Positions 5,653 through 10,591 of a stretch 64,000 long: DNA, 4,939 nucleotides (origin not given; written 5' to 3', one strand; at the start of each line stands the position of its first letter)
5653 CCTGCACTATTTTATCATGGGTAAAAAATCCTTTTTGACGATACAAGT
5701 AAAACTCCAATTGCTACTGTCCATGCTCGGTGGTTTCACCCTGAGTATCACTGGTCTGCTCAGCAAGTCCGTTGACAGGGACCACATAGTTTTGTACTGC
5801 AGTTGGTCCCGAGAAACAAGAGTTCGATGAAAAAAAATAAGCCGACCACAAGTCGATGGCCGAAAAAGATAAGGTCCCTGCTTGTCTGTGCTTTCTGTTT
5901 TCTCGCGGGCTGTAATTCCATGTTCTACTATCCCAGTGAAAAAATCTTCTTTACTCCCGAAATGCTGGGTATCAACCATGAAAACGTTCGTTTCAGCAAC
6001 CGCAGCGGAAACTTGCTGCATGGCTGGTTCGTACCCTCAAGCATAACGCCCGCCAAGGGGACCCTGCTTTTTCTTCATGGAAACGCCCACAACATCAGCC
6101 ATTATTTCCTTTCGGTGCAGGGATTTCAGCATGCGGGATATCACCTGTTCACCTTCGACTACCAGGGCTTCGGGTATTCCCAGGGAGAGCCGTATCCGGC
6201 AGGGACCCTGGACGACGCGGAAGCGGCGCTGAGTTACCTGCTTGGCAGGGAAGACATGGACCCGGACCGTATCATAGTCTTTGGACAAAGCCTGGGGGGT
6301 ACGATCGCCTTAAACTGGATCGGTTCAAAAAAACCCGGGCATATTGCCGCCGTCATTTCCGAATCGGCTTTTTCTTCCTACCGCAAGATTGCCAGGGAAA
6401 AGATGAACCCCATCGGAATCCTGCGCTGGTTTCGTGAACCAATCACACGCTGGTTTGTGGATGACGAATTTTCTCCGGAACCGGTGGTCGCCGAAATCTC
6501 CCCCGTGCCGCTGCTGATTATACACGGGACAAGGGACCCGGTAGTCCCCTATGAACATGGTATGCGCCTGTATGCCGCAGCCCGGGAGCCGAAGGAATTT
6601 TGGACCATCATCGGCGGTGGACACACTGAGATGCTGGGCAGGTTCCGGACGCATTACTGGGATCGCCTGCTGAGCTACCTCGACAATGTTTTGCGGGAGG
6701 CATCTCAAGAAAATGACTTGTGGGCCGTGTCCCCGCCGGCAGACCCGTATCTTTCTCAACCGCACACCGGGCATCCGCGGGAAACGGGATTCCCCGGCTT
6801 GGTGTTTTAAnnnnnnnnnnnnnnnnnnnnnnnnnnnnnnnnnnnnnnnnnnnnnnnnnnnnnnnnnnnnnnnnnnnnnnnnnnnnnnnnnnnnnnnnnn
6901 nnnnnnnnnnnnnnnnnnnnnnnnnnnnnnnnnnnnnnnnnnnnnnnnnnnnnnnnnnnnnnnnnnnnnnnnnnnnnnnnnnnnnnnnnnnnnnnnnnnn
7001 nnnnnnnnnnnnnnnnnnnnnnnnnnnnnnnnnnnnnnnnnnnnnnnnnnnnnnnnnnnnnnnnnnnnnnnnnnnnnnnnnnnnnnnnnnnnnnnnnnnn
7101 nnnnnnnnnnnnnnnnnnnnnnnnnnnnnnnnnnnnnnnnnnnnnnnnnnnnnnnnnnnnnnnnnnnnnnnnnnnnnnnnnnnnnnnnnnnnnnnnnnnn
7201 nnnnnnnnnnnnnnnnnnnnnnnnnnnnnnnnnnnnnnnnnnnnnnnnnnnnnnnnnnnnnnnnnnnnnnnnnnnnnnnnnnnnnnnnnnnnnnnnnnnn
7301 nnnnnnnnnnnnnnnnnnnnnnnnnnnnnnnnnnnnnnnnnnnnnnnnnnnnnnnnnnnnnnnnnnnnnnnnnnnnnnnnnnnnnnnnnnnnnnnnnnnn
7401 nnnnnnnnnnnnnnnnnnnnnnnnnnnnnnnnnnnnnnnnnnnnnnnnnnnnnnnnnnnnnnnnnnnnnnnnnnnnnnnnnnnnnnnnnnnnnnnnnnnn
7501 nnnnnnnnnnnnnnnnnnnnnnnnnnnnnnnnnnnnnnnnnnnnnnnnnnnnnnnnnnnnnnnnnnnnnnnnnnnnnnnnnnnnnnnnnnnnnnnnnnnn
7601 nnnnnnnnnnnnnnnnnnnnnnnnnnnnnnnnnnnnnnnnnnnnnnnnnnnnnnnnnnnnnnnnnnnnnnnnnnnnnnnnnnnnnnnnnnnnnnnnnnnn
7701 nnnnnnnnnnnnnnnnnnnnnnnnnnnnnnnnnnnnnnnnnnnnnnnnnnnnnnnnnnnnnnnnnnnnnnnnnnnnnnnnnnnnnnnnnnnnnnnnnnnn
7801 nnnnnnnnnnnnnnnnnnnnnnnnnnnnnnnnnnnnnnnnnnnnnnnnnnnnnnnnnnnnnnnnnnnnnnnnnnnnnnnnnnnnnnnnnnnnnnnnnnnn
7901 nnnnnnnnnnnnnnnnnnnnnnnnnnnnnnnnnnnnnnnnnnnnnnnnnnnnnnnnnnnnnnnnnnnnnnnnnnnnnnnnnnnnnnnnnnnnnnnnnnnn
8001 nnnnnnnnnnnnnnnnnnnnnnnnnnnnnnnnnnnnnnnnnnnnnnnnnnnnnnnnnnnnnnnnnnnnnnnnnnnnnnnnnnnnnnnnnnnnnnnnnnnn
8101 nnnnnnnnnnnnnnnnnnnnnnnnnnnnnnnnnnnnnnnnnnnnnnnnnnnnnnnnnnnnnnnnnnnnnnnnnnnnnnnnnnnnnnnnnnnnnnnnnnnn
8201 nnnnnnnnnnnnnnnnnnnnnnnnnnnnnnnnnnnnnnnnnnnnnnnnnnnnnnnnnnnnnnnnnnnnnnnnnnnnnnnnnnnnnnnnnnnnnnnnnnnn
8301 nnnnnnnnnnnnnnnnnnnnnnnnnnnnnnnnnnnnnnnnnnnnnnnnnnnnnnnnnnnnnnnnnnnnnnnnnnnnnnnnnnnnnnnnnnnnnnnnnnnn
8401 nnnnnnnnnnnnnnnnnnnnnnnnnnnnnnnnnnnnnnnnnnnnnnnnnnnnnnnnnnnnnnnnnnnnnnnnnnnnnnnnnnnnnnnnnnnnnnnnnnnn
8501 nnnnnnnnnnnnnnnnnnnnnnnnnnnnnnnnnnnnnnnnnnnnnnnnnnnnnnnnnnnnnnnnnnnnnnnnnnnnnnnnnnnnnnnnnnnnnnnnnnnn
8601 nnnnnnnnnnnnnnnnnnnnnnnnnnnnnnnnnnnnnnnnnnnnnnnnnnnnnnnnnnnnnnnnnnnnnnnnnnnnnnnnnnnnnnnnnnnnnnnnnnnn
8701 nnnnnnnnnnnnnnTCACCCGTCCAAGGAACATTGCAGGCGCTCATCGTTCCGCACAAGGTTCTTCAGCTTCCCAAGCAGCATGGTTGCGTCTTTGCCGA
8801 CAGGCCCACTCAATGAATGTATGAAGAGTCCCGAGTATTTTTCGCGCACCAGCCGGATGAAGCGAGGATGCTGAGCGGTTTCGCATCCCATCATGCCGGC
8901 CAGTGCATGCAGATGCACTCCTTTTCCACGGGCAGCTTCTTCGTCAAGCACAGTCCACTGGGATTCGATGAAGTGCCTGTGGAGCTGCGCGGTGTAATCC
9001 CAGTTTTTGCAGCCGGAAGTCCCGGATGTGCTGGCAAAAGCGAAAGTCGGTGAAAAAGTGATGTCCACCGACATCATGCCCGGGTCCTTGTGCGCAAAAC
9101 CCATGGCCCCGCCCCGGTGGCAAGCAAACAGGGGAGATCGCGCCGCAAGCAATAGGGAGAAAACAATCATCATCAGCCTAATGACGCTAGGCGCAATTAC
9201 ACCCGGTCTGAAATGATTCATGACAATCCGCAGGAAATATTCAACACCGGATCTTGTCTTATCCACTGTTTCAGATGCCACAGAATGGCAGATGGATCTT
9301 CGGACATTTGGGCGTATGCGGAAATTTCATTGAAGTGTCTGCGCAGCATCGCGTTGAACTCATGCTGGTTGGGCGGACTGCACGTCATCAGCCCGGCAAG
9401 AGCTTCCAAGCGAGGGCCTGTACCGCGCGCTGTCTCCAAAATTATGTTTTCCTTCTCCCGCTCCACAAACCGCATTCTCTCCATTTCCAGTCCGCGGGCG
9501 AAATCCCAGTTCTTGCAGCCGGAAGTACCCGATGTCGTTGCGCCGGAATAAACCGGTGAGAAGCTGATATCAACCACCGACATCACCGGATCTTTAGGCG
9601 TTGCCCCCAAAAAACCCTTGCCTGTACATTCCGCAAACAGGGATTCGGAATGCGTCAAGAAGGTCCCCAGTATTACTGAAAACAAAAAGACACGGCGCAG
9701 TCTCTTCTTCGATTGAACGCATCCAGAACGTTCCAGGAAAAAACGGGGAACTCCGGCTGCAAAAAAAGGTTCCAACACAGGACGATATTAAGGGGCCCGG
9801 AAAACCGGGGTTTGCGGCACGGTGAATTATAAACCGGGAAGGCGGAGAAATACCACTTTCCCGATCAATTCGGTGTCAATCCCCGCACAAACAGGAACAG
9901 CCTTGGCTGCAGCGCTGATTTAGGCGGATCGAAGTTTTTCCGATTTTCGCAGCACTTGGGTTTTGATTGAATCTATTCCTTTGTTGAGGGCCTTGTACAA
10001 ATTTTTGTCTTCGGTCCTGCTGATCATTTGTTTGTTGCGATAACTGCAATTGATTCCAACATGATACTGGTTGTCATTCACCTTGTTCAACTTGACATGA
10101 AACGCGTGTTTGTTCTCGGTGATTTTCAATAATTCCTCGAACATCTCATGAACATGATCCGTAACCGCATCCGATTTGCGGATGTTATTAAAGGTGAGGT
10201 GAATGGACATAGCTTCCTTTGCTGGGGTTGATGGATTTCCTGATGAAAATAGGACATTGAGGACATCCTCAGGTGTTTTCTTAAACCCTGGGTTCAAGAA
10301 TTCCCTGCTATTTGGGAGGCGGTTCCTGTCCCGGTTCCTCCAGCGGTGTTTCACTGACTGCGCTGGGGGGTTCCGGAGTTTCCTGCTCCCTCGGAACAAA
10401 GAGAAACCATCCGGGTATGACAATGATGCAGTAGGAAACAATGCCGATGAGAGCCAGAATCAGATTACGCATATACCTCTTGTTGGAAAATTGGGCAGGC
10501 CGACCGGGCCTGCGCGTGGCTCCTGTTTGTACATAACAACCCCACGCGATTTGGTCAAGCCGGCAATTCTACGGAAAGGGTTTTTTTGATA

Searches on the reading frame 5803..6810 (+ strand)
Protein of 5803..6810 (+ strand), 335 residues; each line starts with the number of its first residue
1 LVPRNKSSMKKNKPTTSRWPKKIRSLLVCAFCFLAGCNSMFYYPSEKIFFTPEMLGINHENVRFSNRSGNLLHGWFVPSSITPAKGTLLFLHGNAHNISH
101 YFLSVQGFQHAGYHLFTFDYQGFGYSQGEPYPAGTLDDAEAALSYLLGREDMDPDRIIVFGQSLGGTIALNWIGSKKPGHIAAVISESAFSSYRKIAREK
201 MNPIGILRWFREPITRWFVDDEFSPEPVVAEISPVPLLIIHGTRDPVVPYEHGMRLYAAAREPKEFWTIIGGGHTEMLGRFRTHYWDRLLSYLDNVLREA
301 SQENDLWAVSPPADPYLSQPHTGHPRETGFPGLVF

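Call 71: search_protein_families(library=pfam, proteins=[window:5803-6810:+], max_evalue=0.001)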
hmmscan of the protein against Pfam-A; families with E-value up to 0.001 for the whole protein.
window:5803-6810:+ (335 aa): 8 families
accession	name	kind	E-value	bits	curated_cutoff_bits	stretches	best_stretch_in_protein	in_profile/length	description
PF12146.15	Hydrolase_4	-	1.4e-21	77.4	27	1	83-197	2-117/239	Serine aminopeptidase, S33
PF00561.26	Abhydrolase_1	-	1.8e-21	77.4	25.8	1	87-192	2-108/245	alpha/beta hydrolase fold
PF00326.27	Peptidase_S9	-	1.2e-14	54.7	22.6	1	133-297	42-210/213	Prolyl oligopeptidase family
PF12697.13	Abhydrolase_6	-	3.7e-14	54.3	26.3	1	88-274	1-204/217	Alpha/beta hydrolase family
PF20434.5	BD-FAE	-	2.1e-09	37.7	26.8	1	93-258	27-213/215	BD-FAE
PF02129.25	Peptidase_S15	-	1.8e-08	34.9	23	1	108-199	47-139/262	X-Pro dipeptidyl-peptidase (S15 family)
PF02230.22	Abhydrolase_2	-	5.7e-06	26.8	23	0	152-202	102-151/217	Phospholipase/Carboxylesterase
PF07859.19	Abhydrolase_3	-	8.9e-05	22.8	25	1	130-172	44-88/210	alpha/beta hydrolase fold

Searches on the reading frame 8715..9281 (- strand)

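Call 71: search_protein_families(library=pfam, proteins=[window:8715-9281:-], max_evalue=0.001)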
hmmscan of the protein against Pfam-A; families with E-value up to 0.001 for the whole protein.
window:8715-9281:- (188 aa): 1 family
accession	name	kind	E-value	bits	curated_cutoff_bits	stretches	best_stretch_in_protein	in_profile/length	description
PF11220.13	DUF3015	-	1e-16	61.6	25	1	81-183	40-139/142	Protein of unknown function (DUF3015)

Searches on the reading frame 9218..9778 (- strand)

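Call 71: search_protein_families(library=pfam, proteins=[window:9218-9778:-], max_evalue=0.001)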
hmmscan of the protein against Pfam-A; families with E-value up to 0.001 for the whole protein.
window:9218-9778:- (186 aa): 1 family
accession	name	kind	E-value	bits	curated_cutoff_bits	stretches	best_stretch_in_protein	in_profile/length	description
PF11220.13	DUF3015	-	1.2e-15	58.1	25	1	81-182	43-141/142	Protein of unknown function (DUF3015)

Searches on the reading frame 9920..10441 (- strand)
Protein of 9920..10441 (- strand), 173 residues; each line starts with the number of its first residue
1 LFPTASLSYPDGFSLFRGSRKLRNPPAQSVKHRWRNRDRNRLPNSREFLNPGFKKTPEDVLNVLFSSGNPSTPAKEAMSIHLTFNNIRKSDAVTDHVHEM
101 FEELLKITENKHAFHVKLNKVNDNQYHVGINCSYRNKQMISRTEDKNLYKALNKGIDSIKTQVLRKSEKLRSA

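Call 72: search_protein_families(library=pfam, proteins=[window:9920-10441:-], max_evalue=0.001)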
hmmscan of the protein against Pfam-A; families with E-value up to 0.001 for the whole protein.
window:9920-10441:- (173 aa): 1 family
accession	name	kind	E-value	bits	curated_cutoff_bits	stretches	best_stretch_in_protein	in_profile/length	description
PF02482.25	Ribosomal_S30AE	-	1.2e-08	36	23.7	1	80-171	1-88/88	Sigma 54 modulation protein / S30EA ribosomal protein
